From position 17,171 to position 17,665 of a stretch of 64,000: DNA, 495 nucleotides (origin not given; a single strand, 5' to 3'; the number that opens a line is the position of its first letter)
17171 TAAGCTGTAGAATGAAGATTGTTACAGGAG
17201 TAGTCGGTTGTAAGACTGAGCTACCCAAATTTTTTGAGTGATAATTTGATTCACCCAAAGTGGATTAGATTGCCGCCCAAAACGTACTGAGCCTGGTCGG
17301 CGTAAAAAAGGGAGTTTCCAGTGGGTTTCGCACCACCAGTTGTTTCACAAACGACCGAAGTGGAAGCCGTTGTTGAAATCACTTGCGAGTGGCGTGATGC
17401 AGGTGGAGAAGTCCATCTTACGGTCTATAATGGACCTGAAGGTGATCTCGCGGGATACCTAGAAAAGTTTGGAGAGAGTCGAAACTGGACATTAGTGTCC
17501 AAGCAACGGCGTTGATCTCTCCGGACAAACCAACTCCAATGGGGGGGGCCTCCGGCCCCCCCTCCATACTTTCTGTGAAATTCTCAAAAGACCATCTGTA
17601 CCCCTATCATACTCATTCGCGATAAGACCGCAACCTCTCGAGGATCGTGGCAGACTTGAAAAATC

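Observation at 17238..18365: Conserved about 50-nt structured leader shared by two unrelated small high-GC ORFs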

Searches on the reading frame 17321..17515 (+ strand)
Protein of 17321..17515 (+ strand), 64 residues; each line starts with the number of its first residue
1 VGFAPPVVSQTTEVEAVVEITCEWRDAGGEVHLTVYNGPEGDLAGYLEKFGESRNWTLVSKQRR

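Call 12: search_protein_families(library=pfam, proteins=[window:17321-17515:+], max_evalue=0.01)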
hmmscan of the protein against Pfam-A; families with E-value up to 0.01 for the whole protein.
window:17321-17515:+ (64 aa): 0 families

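Call 24: find_encoding_contigs(protein=window:17321-17515:+, flank=3000, max_places=10)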
Protein window:17321-17515:+ (64 aa): no gene with exactly this product is on record in the collection.

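Call 26: find_homologous_proteins(query=window:17321-17515:+, max_evalue=0.01)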
Query window:17321-17515:+ (64 aa): 1 proteins with E <= 0.01 among 1 candidates.
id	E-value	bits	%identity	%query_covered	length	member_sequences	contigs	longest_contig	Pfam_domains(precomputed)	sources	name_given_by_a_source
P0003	1.4e-36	140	100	100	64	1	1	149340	-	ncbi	-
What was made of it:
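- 17321..17515 (+): ORF64 (GTG start, 64 aa), a small protein with no homologues. Predicted as a disordered N-terminus followed by beta-beta-alpha-beta. Only itself found among 5.8 billion clusters (call 26).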

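Call 28: find_encoding_contigs(protein=P0003, flank=10000)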
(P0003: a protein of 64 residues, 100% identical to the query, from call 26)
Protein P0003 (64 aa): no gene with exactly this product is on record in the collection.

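Call 54: search_protein_families(library=phrogs, proteins=[window:17321-17515:+], max_evalue=1)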
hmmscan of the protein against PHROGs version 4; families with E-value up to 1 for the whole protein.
window:17321-17515:+ (64 aa): 0 families
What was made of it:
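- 17321..17515 (+): No Pfam or PHROG match (calls 12, 54).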

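Call 76: predict_structure(protein=window:17321-17515:+)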
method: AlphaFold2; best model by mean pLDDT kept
length: 64 residues; sequences in the alignment: 1
mean_pLDDT: 79.1   pTM: 0.52
mean pLDDT of the five models: 79.1, 74.2, 66.0, 51.7, 48.8
residues with pLDDT >= 90: 6; 70-90: 41; 50-70: 17; < 50: 0
segments of 3 or more residues with pLDDT < 50: none
pLDDT, mean of each block of 10 residues (from residue 1): 63 73 89 88 82 77 85
secondary structure, 60 per line:
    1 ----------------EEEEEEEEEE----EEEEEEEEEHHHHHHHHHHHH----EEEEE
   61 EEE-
elements in order: E17-26 E31-39 H40-51 E56-63
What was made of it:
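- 17321..17515 (+): AlphaFold2 pLDDT 79, strands 17-26 and 31-39, helix 40-51, strand 56-63 (call 76).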

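Call 79: search_protein_representatives(protein=window:17321-17515:+)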
Query: 64 residues. Proteins with E-value up to 0.001 (for the whole library): 6; up to 1e-10: 3; up to 1e-30: 1. The best 6 are listed.
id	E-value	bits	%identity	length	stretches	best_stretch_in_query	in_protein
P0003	4.5e-37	140.2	100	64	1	1-64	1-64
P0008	5.5e-23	95.7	45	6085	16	14-40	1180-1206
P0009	1.1e-12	63.2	46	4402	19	14-39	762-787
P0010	2.1e-05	40.3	31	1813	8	12-48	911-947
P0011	1.3e-04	37.8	43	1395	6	13-36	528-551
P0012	1.7e-04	37.4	39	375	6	31-62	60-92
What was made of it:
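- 17321..17515 (+): An exhaustive phmmer search adds only repeat units of giant proteins (call 79).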

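Call 83: fold_search(model_id=the predicted structure, library=pdb)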
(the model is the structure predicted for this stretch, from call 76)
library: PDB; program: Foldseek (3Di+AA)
matches with E <= 10: 600; with E <= 0.001: 0
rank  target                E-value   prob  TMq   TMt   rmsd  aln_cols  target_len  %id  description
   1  4l5n_C                2.1e-01  0.97  0.50  0.61   2.7        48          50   12  Crystallographic Structure of HHV-1 Uracil-DNA Glycosylase complexed with the Bacillus phage PZA inhibitor protein p56 (released 2013-08-07)
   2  3zoq_C                3.8e-01  0.92  0.51  0.60   2.7        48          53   12  Structure of BsUDG-p56 complex (released 2013-05-22)
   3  3zoq_B                4.1e-01  0.91  0.50  0.62   2.7        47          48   13  Structure of BsUDG-p56 complex (released 2013-05-22)
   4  9n7g_B                4.1e-01  0.38  0.30  0.12   3.4        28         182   28  Crystal structure of S1007A in complex with FN3 (released 2025-12-17)
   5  9n7g_A                4.3e-01  0.25  0.31  0.12   6.9        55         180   14  Crystal structure of S1007A in complex with FN3 (released 2025-12-17)
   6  5hdw                  5.3e-01  0.03  0.14  0.09  10.5        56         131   16  ApaG Domain of FBxo3 (released 2016-04-06)
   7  2le2_MODEL_1_A        5.6e-01  0.75  0.50  0.55   4.9        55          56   11  Novel dimeric structure of phage phi29-encoded protein p56: Insights into Uracil-DNA glycosylase inhibition (released 2011-09-28)
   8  9p7r_A1               6.8e-01  0.47  0.39  0.08   2.6        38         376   24  In situ structure of the sheathed FlaB flagellar filament in Vibrio cholerae (released 2025-09-24)
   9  1zg2_MODEL_1_A        8.3e-01  0.57  0.46  0.32   6.5        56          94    9  Solution NMR structure of the UPF0213 protein BH0048 from Bacillus halodurans. Northeast Structural Genomics t (released 2005-06-21)
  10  2nyb_A                8.3e-01  0.54  0.40  0.16   5.5        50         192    8  Crystal structure of E.Coli Iron Superoxide Dismutase Q69E at 1.1 Angstrom resolution (released 2006-12-05)
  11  8ail_C                8.8e-01  0.75  0.51  0.60   2.7        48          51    8  Bacillus phage VMY22 p56 in complex with Bacillus weidmannii Ung (released 2023-06-21)
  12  4njc_H                8.8e-01  0.38  0.40  0.47   3.7        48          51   12  RNA Polymerase interacting protein YkzG from Geobacillus stearothermophilus (released 2014-08-20)
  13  4l5n_D                9.4e-01  0.77  0.51  0.63   2.6        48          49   12  Crystallographic Structure of HHV-1 Uracil-DNA Glycosylase complexed with the Bacillus phage PZA inhibitor protein p56 (released 2013-08-07)
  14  7qoh_g                9.4e-01  0.72  0.53  0.43   3.5        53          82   15  Unique vertex of the phicrAss001 virion with C5 symmetry imposed (released 2023-03-29)
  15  8ail_F                1.1e+00  0.69  0.52  0.61   2.6        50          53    8  Bacillus phage VMY22 p56 in complex with Bacillus weidmannii Ung (released 2023-06-21)
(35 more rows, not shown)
